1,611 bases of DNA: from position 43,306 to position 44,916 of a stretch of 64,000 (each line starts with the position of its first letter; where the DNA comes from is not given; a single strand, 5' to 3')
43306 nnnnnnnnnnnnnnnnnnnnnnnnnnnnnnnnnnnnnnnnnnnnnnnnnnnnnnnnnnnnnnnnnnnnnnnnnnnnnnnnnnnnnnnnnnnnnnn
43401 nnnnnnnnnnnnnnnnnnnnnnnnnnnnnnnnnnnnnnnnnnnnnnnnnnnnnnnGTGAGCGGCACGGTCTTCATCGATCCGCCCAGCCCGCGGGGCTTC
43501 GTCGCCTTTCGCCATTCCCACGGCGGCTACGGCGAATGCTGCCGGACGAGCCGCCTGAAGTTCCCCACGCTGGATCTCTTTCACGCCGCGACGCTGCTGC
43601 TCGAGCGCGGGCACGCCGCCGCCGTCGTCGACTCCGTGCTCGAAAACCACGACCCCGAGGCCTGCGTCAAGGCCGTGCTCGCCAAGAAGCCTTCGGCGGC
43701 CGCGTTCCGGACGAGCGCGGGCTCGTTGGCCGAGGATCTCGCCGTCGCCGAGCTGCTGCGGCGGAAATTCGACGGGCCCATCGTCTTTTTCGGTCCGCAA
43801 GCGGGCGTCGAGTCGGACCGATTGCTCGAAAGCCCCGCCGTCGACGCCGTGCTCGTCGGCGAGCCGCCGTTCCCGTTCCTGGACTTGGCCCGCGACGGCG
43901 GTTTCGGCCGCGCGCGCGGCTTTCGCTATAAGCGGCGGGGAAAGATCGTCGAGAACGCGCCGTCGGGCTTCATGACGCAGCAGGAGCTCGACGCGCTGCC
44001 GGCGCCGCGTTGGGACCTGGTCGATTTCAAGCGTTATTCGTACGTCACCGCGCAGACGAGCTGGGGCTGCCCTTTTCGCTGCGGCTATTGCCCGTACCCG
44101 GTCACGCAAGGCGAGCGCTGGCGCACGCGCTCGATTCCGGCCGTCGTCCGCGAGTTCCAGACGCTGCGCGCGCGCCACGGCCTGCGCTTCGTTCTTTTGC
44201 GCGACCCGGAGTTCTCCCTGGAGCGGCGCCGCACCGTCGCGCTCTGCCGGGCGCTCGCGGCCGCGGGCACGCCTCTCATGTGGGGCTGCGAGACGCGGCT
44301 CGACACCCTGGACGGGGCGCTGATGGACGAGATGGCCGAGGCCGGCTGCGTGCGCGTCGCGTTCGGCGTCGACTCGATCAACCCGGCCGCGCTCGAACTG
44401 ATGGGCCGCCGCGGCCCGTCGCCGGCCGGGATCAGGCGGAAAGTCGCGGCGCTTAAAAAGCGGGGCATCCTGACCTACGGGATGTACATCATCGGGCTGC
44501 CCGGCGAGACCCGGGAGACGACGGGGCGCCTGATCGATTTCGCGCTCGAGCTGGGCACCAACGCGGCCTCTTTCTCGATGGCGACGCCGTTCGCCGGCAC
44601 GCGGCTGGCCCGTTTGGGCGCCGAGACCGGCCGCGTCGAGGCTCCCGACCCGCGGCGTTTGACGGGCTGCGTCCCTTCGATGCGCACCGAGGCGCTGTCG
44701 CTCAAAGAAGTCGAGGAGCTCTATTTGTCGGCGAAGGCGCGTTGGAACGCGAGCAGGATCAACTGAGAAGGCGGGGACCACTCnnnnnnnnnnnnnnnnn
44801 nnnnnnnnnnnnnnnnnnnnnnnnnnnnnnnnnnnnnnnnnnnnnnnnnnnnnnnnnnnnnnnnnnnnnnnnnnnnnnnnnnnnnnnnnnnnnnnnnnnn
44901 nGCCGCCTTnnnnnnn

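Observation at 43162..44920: Hidden 38-aa precursor peptide completes a PqqD/RRE + B12-radical SAM unit: candidate new RiPP or peptide-derived small molecule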

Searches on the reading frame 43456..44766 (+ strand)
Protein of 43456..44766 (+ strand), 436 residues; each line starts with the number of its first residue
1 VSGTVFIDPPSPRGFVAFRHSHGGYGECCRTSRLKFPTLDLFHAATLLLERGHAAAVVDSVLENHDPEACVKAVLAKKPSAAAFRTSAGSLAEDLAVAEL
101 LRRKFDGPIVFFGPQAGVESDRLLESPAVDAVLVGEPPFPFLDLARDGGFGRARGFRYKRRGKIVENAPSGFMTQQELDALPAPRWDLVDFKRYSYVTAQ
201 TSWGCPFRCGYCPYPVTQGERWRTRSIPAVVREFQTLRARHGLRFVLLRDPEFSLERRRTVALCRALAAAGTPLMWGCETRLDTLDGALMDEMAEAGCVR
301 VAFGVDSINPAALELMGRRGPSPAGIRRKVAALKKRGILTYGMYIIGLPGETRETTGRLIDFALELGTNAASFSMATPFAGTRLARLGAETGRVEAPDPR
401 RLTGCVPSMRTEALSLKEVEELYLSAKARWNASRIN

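Call 3: search_protein_families(library=pfam, proteins=[window:43456-44766:+], max_evalue=0.1)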
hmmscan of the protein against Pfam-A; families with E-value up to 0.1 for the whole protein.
window:43456-44766:+ (436 aa): 1 family
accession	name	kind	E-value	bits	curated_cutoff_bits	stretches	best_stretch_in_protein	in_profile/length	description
PF04055.27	Radical_SAM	-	1.7e-21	77.6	29.5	1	204-363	6-166/166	Radical SAM superfamily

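Call 4: search_protein_families(library=ncbifam, proteins=[window:43456-44766:+], max_evalue=0.1)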
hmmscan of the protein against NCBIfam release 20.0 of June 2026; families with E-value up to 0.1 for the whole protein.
window:43456-44766:+ (436 aa): 28 families (the best 25 are shown)
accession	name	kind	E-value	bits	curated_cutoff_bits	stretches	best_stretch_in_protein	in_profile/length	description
NF033070.1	rSAM_AprD4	equivalog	5.1e-51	174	500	1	18-421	22-422/456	AprD4 family radical SAM diol-dehydratase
TIGR03471.1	HpnJ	equivalog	1.4e-37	129.7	577.6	1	54-394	46-393/472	hopanoid biosynthesis associated radical SAM protein HpnJ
TIGR02026.1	BchE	equivalog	3.8e-29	101.9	481.35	1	45-417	29-414/497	magnesium-protoporphyrin IX monomethyl ester anaerobic oxidative cyclase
NF050148.1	rSAM_ApyD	equivalog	3.4e-26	91.8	750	1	70-362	66-362/645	RiPP biosynthesis radical SAM protein ApyD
TIGR04479.1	bcpD_PhpK_rSAM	subfamily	1.1e-24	86.7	600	1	195-363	240-406/504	PhpK family radical SAM P-methyltransferase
TIGR04072.2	rSAM_ladder_B12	equivalog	2.9e-21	75.6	360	1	95-368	87-351/443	lipid biosynthesis B12-binding/radical SAM protein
NF038361.1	rSAM_Sden_1168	equivalog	2.4e-18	66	575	1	126-391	196-476/560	Sden_1168 family B12-binding radical SAM P-methyltransferase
TIGR04295.1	B12_rSAM_oligo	hypoth_equivalog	7e-17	61.2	400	1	38-319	25-315/422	TIGR04295 family B12-binding domain-containing radical SAM protein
TIGR04014.1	B12_SAM_MJ_0865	equivalog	2.7e-16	59.4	360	1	94-397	54-367/434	methyl-coenzyme M reductase glutamine C-methyltransferase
TIGR04385.1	B12_rSAM_cofa1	equivalog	5.4e-16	58.8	450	1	196-359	195-357/438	B12 lower ligand biosynthesis radical SAM protein BzaD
TIGR04428.1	B12_rSAM_trp_MT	equivalog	9.9e-14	50.6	500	1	200-376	220-408/558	tryptophan 2-C-methyltransferase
NF040546.1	rSAM_CUAEP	equivalog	1.5e-12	47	500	1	39-365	14-340/468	CUAEP/CCAEP-tail radical SAM (seleno)protein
TIGR04013.1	B12_SAM_MJ_1487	hypoth_equivalog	1.9e-12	46.8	251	1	66-246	30-203/382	TIGR04013 family B12-binding domain/radical SAM domain-containing protein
NF045585.1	rSAM_slr0320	equivalog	1.6e-10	40.1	775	1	194-307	233-349/511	photosystem II high light acclimation radical SAM protein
NF033712.0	B12_rSAM_KedN5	subfamily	1.1e-09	37.2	700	1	96-355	80-359/624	KedN5 family methylcobalamin-dependent radical SAM C-methyltransferase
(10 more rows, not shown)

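Call 8: find_homologous_proteins(query=window:43456-44766:+, max_evalue=1e-20)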
Query window:43456-44766:+ (436 aa): 76 proteins with E <= 1e-20 among 8000 candidates.
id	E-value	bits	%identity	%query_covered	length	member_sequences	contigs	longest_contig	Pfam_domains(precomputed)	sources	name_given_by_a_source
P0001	3.7e-293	990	100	100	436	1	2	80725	PF04055.28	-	-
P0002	1.8e-204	698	70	99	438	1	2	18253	PF04055.28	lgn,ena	-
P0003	1.8e-192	658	67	99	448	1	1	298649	PF04055.28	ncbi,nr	ncbi:MAG: radical SAM protein [Elusimicrobia bacterium]|nr:radical SAM protein [Elusimicrobiota bact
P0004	1.1e-188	645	67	99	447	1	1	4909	PF04055.28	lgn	-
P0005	1.4e-188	645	67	99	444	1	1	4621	PF04055.28,PF02310.25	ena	-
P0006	2.8e-188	644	67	98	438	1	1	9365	PF04055.28,PF02310.25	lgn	-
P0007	5.8e-187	640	66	99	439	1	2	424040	PF04055.28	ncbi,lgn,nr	ncbi:MAG: radical SAM protein [Elusimicrobia bacterium]|nr:radical SAM protein [Elusimicrobiota bact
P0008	2.0e-186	638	66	98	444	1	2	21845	PF04055.28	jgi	jgi:radical SAM superfamily enzyme YgiQ (UPF0313 family)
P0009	4.4e-183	627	65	98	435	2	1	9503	PF04055.28,PF02310.25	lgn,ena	-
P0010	1.6e-182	625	65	98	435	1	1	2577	PF04055.28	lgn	-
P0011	6.4e-176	603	65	98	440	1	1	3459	PF04055.28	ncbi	-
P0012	1.5e-175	602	65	99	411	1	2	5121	PF04055.28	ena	-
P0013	2.7e-175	601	64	98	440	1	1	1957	PF04055.28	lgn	-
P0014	2.9e-174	598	64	98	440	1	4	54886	PF04055.28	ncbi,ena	-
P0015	4.5e-172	591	62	99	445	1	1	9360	PF04055.28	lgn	-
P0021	4.0e-154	532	58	98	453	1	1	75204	PF04055.28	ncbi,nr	ncbi:MAG: radical SAM protein [Elusimicrobia bacterium]|nr:radical SAM protein [Elusimicrobiota bact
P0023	2.9e-153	529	56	98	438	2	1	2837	PF04055.28,PF02310.25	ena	-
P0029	7.9e-146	504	57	98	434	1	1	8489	PF04055.28,PF02310.25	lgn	-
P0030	1.5e-137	477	54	92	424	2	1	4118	PF04055.28,PF02310.25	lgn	-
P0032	4.1e-125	436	53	98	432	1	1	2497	PF04055.28,PF02310.25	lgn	-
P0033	5.6e-124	432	52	98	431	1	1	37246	PF04055.28,PF02310.25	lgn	-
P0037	1.1e-114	402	49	99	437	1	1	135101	PF04055.28,PF02310.25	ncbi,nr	ncbi:MAG: radical SAM protein [Elusimicrobia bacterium]|nr:radical SAM protein [Elusimicrobiota bact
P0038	6.3e-113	396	50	98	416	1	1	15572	PF04055.28,PF02310.25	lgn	-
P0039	1.0e-111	392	54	87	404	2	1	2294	PF04055.28,PF02310.25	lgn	-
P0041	2.4e-110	387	49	98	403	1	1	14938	PF04055.28,PF02310.25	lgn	-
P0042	7.7e-109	382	52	87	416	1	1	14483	PF04055.28,PF02310.25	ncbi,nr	ncbi:radical SAM protein [bacterium]|nr:MAG: radical SAM protein [bacterium]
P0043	3.3e-108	380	51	98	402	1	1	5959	PF04055.28,PF02310.25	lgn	-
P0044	4.8e-107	377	48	98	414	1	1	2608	PF04055.28,PF02310.25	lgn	-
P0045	2.0e-105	371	47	98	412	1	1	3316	PF04055.28,PF02310.25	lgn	-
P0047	2.5e-94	335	40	98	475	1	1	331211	PF04055.28,PF02310.25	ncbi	-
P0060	6.5e-44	168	30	96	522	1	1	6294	PF04055.28,PF02310.25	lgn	-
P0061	1.2e-36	145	31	82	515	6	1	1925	PF04055.28,PF02310.25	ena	-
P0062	1.8e-36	144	30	88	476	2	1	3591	PF04055.28,PF02310.25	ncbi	-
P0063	5.7e-35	139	30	81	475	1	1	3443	PF04055.28,PF02310.25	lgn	-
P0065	1.0e-32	132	26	94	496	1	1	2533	PF04055.28,PF02310.25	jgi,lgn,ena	-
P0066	4.0e-32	130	29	82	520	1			PF04055.28,PF02310.25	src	-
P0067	4.2e-28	116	28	96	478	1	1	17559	PF04055.28,PF02310.25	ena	-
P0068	5.9e-26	109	28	80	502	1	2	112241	PF04055.28,PF02310.25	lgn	-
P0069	1.4e-25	108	32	50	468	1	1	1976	PF04055.28,PF02310.25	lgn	-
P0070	1.6e-25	108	27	89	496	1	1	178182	PF04055.28,PF02310.25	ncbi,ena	-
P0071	4.6e-25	106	26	89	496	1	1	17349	PF04055.28,PF02310.25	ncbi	-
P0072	6.7e-25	106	26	89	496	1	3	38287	PF04055.28,PF02310.25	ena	-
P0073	8.2e-25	106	27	80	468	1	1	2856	PF04055.28,PF02310.25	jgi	jgi:radical SAM superfamily enzyme YgiQ (UPF0313 family)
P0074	1.0e-23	102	26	82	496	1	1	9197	PF04055.28,PF02310.25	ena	-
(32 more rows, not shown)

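Call 10: find_related_loci(query=A1, collection=genome_contigs, flank=10000)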
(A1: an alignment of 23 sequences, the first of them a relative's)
Query A1 (436 aa) in genome_contigs; peptide patterns used: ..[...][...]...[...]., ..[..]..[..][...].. (x = any residue, [..] = any of these).
82 stretches matched a pattern; 41 encode a relative of the query (tblastn E <= 1e-3); 41 distinct loci.
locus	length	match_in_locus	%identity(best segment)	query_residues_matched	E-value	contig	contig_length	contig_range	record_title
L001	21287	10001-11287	67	5-434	0e+0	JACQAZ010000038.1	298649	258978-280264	MAG: Elusimicrobia bacterium isolate NC_groundwater_929_Pr1_S-0.2um_66_27 Montesol18-Sp2_coassembly_scaffold_1042334, wh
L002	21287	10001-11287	65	5-436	0e+0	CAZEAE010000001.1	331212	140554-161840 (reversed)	MAG TPA_asm: uncultured Elusimicrobia sp. isolate binchicken_co248_32 genome assembly, contig: NODE_11_length_331212_cov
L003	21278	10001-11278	64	5-431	2e-172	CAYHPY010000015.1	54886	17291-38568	MAG TPA_asm: uncultured Elusimicrobia bacterium isolate ERP119705_co15_38 genome assembly, contig: NODE_362_length_54886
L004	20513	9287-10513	62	5-431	2e-165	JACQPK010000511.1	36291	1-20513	MAG: Elusimicrobia bacterium isolate NC_groundwater_1305_Ag_S-0.2um_70_34 S_p2_S4_coassembly_k141_4116715, whole genome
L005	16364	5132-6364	61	5-434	5e-164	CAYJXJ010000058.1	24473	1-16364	MAG TPA_asm: uncultured Elusimicrobia bacterium isolate ERP125453_co1_480 genome assembly, contig: NODE_1866_length_2447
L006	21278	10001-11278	58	5-431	9e-156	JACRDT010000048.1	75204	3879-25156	MAG: Elusimicrobia bacterium isolate NC_groundwater_1679_Pr3_B-0.1um_69_72 SR-2_scaffold_141_4076725, whole genome shotg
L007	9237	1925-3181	59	1-434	3e-155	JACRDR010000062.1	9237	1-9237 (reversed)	MAG: Elusimicrobia bacterium isolate NC_groundwater_1677_Pr3_B-0.1um_68_8 SR-2_scaffold_141_511471, whole genome shotgun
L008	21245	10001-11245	57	5-431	7e-153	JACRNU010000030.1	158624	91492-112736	MAG: Elusimicrobia bacterium isolate NC_groundwater_1943_Pr3_S-0.2um_66_9 scaffold_55033, whole genome shotgun sequence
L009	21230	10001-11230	55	5-431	2e-141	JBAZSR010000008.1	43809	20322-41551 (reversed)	MAG: Elusimicrobiota bacterium isolate SO_2017_GW1_178 NODE_4144_length_43809_cov_1.024381_OW334_2017, whole genome shot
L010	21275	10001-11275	66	5-434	0e+0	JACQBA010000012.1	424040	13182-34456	MAG: Elusimicrobia bacterium isolate NC_groundwater_930_Pr1_S-0.2um_66_35 Montesol18-Sp2_coassembly_scaffold_364837, who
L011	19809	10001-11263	49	5-434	5e-112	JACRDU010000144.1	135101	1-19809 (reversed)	MAG: Elusimicrobia bacterium isolate NC_groundwater_1680_Pr3_B-0.1um_70_15 SR-2_scaffold_141_3509456, whole genome shotg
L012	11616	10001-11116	52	5-385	1e-103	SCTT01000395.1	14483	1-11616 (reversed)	MAG: bacterium isolate FW305_bin.15 FW305_bin.15-29569-1, whole genome shotgun sequence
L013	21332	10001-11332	37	1-433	7e-88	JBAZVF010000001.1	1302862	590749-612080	MAG: Candidatus Micrarchaeia archaeon isolate SO_2017_GW1_246 NODE_5_length_1302862_cov_2.983931_OW334_2017, whole genom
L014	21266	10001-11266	33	6-419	9e-81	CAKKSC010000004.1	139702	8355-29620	Desulfuromonadales bacterium isolate Hainich-H52-bin013-1 genome assembly, contig: H52-bin013_1_Hain_H52_02um_R1_7_lengt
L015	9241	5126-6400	32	6-422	3e-80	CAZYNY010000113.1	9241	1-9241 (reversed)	MAG TPA_asm: uncultured Nitrospirota bacterium isolate binchicken_co213_54 genome assembly, contig: NODE_14811_length_92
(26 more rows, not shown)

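Call 11: find_related_loci(query=A1, collection=metagenome_contigs, flank=10000)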
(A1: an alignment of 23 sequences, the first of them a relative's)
Query A1 (436 aa) in metagenome_contigs; peptide patterns used: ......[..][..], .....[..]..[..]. (x = any residue, [..] = any of these).
460 stretches matched a pattern; 245 encode a relative of the query (tblastn E <= 1e-3); the best 80 are kept; 80 distinct loci.
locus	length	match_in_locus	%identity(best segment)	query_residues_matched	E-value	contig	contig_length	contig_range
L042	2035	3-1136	100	59-436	0e+0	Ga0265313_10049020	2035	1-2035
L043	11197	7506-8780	65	5-431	0e+0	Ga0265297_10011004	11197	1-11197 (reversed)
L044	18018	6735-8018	54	1-430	2e-160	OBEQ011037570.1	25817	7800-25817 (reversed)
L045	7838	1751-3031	57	4-431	3e-155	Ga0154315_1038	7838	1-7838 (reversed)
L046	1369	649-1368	64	5-246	2e-107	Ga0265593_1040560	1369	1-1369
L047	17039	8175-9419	34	16-422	9e-81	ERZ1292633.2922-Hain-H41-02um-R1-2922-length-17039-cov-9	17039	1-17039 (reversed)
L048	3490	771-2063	32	5-423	9e-80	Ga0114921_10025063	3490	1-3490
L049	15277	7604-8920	36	2-427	9e-77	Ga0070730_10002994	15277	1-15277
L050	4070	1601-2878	33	6-422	2e-76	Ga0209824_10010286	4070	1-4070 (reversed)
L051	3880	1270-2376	31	17-422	3e-76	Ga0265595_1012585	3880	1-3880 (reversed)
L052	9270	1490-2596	31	17-422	7e-76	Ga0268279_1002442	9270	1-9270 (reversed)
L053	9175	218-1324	31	17-422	5e-76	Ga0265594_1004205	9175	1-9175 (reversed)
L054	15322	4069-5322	31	5-422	2e-75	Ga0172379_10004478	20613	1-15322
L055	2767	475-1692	35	16-423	9e-77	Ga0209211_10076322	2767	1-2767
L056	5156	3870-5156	32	1-417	2e-75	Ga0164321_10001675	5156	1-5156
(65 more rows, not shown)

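Call 19: find_encoding_contigs(protein=P0014, flank=10000, max_places=1)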
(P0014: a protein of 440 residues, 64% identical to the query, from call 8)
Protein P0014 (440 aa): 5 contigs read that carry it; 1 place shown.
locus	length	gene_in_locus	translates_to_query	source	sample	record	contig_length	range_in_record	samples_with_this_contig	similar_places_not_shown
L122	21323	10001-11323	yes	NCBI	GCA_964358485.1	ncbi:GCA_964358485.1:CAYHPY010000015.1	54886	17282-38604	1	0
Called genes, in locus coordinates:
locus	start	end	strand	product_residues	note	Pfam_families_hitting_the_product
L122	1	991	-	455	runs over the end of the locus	PF00890:FAD_binding_2 (weak), PF01266:DAO, PF01593:Amino_oxidase, PF07992:Pyr_redox_2 (faint), PF12831:FAD_oxidored (weak), PF13450:NAD_binding_8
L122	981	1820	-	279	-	PF00494:SQS_PSY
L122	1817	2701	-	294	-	PF00494:SQS_PSY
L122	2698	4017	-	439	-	PF01018:GTP1_OBG, PF01926:MMR_HSR1, PF02421:FeoB_N, PF09269:DUF1967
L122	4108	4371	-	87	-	PF01016:Ribosomal_L27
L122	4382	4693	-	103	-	PF00829:Ribosomal_L21p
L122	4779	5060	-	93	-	PF00534:Glycos_transf_1, PF13524:Glyco_trans_1_2 (weak), PF13692:Glyco_trans_1_4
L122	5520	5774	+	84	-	-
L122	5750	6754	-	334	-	-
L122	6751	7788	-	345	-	PF00535:Glycos_transf_2, PF13641:Glyco_tranf_2_3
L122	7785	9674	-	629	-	PF13231:PMT_2 (faint), PF13432:TPR_16 (faint), PF13428:TPR_14 (faint), PF13371:TPR_9 (faint), PF13414:TPR_11 (faint), PF00515:TPR_1, PF07719:TPR_2 (weak), PF13181:TPR_8 (weak), +4 more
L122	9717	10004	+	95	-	PF05402:PqqD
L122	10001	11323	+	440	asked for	PF04055:Radical_SAM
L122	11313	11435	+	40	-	-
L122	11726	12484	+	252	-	PF20706:GT4-conflict, PF00534:Glycos_transf_1, PF13692:Glyco_trans_1_4, PF13524:Glyco_trans_1_2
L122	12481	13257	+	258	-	PF13641:Glyco_tranf_2_3, PF00535:Glycos_transf_2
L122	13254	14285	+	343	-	PF00534:Glycos_transf_1, PF13692:Glyco_trans_1_4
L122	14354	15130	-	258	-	PF00535:Glycos_transf_2, PF13641:Glyco_tranf_2_3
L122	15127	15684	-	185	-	-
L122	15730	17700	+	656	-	PF22848:ASD1_dom, PF06964:Alpha-L-AF_C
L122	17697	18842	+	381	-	PF01041:DegT_DnrJ_EryC1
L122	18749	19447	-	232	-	PF02585:PIG-L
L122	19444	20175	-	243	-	-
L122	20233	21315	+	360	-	PF00535:Glycos_transf_2, PF10111:Glyco_tranf_2_2 (weak), PF13641:Glyco_tranf_2_3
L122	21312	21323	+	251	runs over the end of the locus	PF01061:ABC2_membrane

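Call 20: find_encoding_contigs(protein=P0021, flank=10000, max_places=1)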
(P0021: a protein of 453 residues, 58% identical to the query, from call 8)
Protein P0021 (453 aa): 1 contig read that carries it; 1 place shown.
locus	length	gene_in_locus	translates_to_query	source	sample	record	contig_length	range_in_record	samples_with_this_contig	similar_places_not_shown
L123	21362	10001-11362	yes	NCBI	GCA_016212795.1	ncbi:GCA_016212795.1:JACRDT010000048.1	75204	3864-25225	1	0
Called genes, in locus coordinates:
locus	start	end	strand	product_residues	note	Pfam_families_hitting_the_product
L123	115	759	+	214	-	PF02666:PS_Dcarbxylase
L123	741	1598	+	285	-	PF01066:CDP-OH_P_transf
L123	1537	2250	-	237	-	PF14067:LssY_C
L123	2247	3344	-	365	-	PF13439:Glyco_transf_4, PF13579:Glyco_trans_4_4, PF20706:GT4-conflict, PF00534:Glycos_transf_1, PF13692:Glyco_trans_1_4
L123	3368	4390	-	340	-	-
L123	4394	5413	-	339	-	PF00535:Glycos_transf_2, PF13641:Glyco_tranf_2_3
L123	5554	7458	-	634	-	PF13428:TPR_14 (faint), PF13432:TPR_16 (faint), PF24575:TPR_Slam (faint), PF13371:TPR_9 (faint), PF13414:TPR_11 (weak), PF23914:TPR_CcmH_CycH (weak), PF13181:TPR_8 (weak), PF07719:TPR_2 (weak), +6 more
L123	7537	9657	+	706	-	-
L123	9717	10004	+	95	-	PF05402:PqqD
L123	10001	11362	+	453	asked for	PF04055:Radical_SAM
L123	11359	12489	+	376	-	PF13439:Glyco_transf_4, PF20706:GT4-conflict (weak), PF00534:Glycos_transf_1, PF13692:Glyco_trans_1_4, PF13524:Glyco_trans_1_2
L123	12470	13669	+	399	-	PF20706:GT4-conflict, PF00534:Glycos_transf_1, PF13692:Glyco_trans_1_4, PF13524:Glyco_trans_1_2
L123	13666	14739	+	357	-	PF00535:Glycos_transf_2, PF10111:Glyco_tranf_2_2 (weak), PF13641:Glyco_tranf_2_3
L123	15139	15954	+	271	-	PF13712:Glyco_tranf_2_5, PF00535:Glycos_transf_2 (faint)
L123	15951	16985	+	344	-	PF04055:Radical_SAM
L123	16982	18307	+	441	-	PF01041:DegT_DnrJ_EryC1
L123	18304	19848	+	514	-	PF02310:B12-binding, PF04055:Radical_SAM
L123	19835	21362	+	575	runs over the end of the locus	-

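Call 21: search_solved_structures(query=A1, max_evalue=0.001)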
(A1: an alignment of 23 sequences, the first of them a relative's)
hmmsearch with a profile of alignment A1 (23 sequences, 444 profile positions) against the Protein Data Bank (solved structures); distinct sequences matched with E-value up to 0.001: 17.
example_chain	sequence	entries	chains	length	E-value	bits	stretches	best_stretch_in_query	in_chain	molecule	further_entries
6fd2_B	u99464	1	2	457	1.5e-73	251.3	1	4-421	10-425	Putative apramycin biosynthetic oxidoreductase 4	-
6wte_A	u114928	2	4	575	1.1e-22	83.7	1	186-375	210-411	B12-binding domain-containing protein | Tryptophan-C2-methyltransferase containing B12-binding domain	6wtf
9ccb_A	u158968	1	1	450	1.8e-22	83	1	108-384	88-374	Radical SAM core domain-containing protein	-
9n1b_A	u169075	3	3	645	3.6e-16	62.2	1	102-356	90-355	Radical SAM protein | Radical SAM enzyme CysS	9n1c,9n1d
7kdx_A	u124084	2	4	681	5e-15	58.5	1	77-359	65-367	Methyltransferase TokK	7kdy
4jc0_A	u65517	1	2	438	4.2e-09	39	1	192-364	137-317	Ribosomal protein S12 methylthiotransferase RimO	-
2qgq_A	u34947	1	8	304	4.2e-09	38.9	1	191-365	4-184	Protein TM_1862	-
5ul2_A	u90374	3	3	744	6.5e-07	31.8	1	48-324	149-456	OxsB protein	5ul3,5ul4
6iad_A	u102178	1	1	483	9.3e-06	27.9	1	275-357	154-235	Histone acetyltransferase, ELP3 family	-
6iaz_A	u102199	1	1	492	9.7e-06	27.9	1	275-357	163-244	Histone acetyltransferase, ELP3 family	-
6ia8_A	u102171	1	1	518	1e-05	27.8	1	275-357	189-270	Histone acetyltransferase, ELP3 family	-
7mjv_A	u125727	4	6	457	1.7e-05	27.1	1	201-319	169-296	tRNA-2-methylthio-N(6)-dimethylallyladenosine synthase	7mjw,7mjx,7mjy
7mjz_A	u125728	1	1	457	1.7e-05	27.1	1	201-319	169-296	tRNA-2-methylthio-N(6)-dimethylallyladenosine synthase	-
5l7l_A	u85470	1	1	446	0.0003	23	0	276-354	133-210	ELP3 family, ELP3 family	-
6ia6_A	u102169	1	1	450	0.00031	22.9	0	276-354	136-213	ELP3 family, ELP3 family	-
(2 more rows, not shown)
